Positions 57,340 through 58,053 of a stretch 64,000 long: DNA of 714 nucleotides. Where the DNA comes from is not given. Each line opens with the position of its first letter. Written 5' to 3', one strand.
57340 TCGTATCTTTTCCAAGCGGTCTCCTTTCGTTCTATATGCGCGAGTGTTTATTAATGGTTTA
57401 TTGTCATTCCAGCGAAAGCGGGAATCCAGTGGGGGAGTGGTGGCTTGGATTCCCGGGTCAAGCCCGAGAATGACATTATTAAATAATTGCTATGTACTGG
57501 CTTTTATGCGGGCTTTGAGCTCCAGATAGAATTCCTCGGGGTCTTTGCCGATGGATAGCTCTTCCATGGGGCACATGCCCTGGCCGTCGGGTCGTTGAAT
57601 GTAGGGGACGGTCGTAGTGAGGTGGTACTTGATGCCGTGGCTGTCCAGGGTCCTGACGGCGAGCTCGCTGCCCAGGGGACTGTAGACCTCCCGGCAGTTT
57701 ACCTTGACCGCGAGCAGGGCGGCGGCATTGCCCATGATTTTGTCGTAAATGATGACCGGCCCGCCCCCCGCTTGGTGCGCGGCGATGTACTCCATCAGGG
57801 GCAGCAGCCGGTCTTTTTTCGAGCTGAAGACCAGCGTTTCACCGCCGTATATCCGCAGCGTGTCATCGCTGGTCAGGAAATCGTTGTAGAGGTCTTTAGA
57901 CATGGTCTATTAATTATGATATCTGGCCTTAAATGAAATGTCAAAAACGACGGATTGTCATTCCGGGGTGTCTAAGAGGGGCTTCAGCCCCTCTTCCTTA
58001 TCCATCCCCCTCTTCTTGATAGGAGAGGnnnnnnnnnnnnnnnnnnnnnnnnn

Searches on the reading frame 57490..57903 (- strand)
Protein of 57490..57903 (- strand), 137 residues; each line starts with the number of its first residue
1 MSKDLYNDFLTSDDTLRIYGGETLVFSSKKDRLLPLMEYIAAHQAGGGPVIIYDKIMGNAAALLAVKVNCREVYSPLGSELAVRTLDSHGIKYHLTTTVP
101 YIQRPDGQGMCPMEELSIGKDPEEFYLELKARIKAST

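Call 4: search_protein_families(library=pfam, proteins=[window:57490-57903:-], max_evalue=1)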
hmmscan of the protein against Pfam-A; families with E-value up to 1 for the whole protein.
window:57490-57903:- (137 aa): 1 family
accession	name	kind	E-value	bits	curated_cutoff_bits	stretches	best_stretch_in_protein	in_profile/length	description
PF08973.16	TM1506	-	2.5e-20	72.9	27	1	18-126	15-123/130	Domain of unknown function (DUF1893)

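Call 5: search_protein_families(library=ncbifam, proteins=[window:57490-57903:-], max_evalue=1)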
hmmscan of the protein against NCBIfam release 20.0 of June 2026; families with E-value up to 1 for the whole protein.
window:57490-57903:- (137 aa): 0 families

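Call 75: search_protein_families(library=padloc, proteins=[window:57490-57903:-], max_evalue=0.01)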
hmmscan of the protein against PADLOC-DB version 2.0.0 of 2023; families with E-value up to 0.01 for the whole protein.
window:57490-57903:- (137 aa): 0 families

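Call 76: search_protein_families(library=phrogs, proteins=[window:57490-57903:-], max_evalue=0.01)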
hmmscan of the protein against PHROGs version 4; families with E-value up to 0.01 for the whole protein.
window:57490-57903:- (137 aa): 0 families

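Call 78: search_solved_structures(query=window:57490-57903:-, max_evalue=1)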
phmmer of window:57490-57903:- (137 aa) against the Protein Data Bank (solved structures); distinct sequences matched with E-value up to 1: 4.
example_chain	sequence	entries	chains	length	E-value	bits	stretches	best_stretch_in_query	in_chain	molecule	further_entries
1vk9_A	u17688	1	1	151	2.3e-11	46.9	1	10-125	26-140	conserved hypothetical protein TM1506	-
9e9a_A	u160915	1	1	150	6.7e-05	26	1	13-101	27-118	DUF1893 domain-containing protein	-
4ejo_A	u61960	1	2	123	0.096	15.8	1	72-127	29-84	Transcriptional regulator, PadR-like family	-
4yy2_A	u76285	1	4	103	0.28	14.3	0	113-135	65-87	dTor_3x33L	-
